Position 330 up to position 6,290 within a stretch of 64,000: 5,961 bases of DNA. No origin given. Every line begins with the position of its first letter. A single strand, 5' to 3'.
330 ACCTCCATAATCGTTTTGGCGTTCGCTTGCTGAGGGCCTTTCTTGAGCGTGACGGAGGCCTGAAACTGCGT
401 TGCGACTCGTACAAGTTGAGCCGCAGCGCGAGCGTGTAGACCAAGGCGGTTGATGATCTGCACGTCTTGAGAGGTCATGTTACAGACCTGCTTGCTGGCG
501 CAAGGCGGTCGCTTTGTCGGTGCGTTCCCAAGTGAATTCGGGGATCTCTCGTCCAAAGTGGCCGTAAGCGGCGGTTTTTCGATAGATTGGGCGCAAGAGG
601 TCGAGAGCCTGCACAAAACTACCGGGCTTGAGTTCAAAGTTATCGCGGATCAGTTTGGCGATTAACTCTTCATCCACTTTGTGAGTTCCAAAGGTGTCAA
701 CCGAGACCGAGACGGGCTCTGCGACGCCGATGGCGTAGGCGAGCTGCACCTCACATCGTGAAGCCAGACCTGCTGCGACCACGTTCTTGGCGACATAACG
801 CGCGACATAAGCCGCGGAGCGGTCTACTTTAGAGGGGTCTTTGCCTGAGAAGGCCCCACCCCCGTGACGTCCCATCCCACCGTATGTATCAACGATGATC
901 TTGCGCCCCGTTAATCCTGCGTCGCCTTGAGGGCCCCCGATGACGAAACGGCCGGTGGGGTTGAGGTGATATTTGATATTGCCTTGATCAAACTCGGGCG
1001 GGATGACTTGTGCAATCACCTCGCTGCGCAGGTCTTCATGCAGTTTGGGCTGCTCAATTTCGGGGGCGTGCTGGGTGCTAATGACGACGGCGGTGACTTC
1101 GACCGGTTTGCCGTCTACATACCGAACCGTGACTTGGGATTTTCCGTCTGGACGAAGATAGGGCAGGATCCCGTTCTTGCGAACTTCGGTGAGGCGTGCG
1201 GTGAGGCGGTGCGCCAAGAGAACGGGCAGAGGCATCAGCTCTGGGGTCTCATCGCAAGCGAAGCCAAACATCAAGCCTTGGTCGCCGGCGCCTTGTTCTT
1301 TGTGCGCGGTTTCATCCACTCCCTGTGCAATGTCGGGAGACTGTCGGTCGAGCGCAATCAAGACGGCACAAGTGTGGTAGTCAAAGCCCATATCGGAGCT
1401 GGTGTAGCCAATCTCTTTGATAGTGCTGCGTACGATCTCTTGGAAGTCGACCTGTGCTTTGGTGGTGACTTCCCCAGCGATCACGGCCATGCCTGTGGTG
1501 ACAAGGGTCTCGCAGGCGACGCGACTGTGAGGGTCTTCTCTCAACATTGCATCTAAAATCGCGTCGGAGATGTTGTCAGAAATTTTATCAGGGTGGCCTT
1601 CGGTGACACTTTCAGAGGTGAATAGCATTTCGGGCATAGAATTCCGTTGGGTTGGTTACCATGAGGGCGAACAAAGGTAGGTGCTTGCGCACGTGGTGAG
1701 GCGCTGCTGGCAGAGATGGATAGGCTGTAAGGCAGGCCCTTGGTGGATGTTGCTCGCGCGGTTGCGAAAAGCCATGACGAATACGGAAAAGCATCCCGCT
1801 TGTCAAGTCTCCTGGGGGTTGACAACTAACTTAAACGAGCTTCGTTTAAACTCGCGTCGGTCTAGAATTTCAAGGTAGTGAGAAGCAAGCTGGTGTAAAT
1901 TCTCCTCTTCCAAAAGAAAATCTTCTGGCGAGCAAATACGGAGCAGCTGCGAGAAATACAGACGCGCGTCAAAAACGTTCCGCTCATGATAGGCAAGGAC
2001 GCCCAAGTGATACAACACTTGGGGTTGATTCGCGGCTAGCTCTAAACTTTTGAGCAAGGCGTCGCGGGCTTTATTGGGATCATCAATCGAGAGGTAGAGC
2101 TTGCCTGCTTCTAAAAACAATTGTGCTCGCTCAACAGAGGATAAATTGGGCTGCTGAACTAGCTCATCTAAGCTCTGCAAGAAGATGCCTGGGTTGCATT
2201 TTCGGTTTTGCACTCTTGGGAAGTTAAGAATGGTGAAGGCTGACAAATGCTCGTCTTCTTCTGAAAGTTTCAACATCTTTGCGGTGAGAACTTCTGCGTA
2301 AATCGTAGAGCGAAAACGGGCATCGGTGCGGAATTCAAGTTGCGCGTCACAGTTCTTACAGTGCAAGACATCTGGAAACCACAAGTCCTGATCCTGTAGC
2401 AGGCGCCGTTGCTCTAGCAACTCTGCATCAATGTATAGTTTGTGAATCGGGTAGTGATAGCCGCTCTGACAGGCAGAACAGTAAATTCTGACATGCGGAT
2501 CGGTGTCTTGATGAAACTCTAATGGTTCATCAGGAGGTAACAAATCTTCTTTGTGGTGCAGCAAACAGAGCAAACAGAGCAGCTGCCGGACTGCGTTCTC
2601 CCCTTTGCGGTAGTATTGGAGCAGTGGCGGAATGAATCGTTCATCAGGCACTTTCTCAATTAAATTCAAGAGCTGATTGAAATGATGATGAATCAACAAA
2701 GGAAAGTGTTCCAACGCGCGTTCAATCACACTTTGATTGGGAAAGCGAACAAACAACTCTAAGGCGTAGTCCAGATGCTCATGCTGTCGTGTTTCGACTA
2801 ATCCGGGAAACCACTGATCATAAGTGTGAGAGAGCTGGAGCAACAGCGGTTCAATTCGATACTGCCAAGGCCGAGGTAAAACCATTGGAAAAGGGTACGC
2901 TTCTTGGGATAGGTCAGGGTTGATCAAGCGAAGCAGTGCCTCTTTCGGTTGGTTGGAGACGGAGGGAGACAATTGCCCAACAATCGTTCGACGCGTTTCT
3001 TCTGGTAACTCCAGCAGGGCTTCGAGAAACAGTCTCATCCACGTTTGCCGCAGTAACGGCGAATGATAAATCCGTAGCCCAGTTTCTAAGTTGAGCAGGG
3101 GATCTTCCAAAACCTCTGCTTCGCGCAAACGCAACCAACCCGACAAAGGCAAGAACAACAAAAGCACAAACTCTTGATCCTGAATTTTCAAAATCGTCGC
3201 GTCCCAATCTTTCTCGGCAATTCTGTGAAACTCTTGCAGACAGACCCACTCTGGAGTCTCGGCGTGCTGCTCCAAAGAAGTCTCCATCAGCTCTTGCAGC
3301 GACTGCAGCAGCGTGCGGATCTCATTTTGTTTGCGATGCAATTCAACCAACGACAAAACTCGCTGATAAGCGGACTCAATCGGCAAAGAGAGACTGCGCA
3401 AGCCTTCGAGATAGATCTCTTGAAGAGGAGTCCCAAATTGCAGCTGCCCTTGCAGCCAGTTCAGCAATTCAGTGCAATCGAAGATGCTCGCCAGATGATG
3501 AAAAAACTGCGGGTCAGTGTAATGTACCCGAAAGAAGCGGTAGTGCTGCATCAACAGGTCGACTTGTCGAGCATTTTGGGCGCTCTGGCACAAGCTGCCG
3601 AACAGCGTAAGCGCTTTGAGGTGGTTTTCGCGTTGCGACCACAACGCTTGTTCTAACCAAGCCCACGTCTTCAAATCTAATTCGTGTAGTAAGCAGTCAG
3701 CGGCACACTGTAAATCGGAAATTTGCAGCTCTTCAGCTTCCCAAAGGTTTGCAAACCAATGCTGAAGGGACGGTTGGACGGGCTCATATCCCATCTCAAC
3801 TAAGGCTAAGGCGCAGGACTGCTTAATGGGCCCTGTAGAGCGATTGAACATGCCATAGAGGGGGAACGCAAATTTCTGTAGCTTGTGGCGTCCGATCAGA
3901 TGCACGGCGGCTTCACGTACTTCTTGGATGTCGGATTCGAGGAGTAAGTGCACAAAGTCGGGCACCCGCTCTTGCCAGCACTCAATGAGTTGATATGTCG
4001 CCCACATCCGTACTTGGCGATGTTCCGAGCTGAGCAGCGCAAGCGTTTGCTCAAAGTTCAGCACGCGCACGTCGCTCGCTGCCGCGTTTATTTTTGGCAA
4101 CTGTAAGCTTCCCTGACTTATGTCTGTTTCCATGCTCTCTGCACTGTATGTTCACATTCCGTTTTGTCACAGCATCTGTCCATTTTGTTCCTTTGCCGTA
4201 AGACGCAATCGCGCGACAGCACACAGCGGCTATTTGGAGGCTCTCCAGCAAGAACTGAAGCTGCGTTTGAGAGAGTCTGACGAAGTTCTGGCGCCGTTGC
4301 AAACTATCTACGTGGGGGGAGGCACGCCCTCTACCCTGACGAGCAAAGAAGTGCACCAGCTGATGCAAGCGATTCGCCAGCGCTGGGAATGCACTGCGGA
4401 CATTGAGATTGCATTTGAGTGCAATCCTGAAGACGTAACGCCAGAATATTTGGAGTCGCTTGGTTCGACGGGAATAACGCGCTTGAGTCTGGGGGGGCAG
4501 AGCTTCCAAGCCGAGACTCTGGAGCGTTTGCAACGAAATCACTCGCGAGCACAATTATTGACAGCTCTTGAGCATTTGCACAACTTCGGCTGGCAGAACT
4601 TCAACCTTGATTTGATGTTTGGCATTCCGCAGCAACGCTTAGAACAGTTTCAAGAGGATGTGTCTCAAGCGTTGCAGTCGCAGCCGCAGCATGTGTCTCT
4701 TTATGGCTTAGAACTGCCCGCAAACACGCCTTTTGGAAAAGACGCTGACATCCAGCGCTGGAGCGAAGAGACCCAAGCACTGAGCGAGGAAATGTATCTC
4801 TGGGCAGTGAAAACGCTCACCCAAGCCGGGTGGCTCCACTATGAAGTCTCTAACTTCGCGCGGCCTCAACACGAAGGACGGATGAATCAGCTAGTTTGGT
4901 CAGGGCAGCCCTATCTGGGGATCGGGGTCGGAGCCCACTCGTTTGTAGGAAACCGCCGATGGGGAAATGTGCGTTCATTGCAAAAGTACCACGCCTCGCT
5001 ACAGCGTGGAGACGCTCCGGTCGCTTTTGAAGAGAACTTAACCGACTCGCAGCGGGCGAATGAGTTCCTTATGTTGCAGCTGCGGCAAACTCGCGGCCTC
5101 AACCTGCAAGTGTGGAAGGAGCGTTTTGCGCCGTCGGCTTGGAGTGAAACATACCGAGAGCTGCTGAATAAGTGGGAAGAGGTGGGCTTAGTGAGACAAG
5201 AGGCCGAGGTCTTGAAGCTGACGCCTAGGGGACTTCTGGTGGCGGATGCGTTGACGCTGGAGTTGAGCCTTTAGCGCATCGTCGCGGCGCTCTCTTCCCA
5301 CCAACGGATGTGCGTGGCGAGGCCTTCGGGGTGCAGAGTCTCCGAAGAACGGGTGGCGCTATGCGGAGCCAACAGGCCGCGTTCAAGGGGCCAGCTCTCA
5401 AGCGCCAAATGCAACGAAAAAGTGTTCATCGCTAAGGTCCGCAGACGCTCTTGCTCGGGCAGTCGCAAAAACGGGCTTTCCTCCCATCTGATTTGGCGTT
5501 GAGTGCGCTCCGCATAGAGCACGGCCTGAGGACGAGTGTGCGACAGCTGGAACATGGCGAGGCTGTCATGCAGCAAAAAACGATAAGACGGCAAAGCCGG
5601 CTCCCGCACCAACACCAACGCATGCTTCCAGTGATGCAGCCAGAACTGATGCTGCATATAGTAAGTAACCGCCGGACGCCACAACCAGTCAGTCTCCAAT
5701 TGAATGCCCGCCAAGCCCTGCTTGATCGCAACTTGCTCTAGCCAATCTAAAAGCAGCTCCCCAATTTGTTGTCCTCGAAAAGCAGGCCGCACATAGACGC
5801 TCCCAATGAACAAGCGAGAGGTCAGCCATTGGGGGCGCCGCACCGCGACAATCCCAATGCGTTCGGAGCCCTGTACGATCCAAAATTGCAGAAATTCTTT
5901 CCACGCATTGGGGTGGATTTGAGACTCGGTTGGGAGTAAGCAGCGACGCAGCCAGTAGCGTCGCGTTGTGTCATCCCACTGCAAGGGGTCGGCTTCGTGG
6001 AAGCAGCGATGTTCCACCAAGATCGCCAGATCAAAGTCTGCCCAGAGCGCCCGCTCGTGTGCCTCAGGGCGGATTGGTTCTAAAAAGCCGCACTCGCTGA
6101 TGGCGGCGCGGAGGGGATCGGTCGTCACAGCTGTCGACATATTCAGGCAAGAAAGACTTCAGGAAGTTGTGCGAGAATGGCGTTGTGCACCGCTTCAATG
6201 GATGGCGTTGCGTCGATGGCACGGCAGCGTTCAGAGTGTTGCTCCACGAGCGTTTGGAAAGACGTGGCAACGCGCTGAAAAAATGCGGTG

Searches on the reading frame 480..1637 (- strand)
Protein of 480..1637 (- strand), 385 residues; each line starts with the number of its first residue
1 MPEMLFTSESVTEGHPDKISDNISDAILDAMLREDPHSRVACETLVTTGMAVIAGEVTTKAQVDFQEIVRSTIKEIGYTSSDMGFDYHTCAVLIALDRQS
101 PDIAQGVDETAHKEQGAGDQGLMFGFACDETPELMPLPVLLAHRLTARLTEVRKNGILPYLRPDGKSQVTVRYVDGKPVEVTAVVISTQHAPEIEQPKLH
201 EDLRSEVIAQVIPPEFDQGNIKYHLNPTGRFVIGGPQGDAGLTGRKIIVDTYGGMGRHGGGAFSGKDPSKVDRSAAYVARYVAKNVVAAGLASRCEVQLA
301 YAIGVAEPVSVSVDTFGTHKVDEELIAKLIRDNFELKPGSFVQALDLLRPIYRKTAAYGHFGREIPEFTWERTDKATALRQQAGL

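Call 65: search_protein_families(library=pfam, proteins=[window:480-1637:-], max_evalue=0.00001)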
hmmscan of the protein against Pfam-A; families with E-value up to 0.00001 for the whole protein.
window:480-1637:- (385 aa): 3 families
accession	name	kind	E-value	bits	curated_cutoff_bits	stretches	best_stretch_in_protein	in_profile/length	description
PF02773.21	S-AdoMet_synt_C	-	2.3e-69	232.1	25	1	233-372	1-138/138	S-adenosylmethionine synthetase, C-terminal domain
PF02772.21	S-AdoMet_synt_M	-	3.7e-49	166.3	29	1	114-231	1-120/120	S-adenosylmethionine synthetase, central domain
PF00438.25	S-AdoMet_synt_N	-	4.4e-45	152.7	33.1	1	4-101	2-99/99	S-adenosylmethionine synthetase, N-terminal domain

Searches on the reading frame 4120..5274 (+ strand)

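Call 65: search_protein_families(library=pfam, proteins=[window:4120-5274:+], max_evalue=0.00001)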
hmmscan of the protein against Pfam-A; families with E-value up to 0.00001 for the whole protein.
window:4120-5274:+ (384 aa): 2 families
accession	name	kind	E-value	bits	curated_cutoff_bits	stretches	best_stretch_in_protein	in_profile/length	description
PF04055.27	Radical_SAM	-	1.2e-20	74.8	29.5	1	10-181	1-163/166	Radical SAM superfamily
PF06969.22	HemN_C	-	1.2e-11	44.9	24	1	307-374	1-67/67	HemN C-terminal domain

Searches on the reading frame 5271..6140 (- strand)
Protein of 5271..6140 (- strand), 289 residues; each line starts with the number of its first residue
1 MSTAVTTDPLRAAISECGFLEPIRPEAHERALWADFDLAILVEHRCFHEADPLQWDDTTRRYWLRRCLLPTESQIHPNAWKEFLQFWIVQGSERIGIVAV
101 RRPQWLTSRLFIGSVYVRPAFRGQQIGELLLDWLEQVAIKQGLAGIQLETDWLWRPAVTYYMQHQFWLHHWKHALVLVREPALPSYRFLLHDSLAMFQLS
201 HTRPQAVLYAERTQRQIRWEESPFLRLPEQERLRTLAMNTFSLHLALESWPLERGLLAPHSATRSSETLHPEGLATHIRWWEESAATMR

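Call 65: search_protein_families(library=pfam, proteins=[window:5271-6140:-], max_evalue=0.00001)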
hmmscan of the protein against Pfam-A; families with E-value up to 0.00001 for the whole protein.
window:5271-6140:- (289 aa): 2 families
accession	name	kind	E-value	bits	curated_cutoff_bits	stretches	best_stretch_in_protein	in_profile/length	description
PF00583.31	Acetyltransf_1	-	1.5e-09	38.6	20.7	1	76-151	23-101/116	Acetyltransferase (GNAT) family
PF13508.13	Acetyltransf_7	-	5.2e-08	33.6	27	1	85-166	4-82/84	Acetyltransferase (GNAT) domain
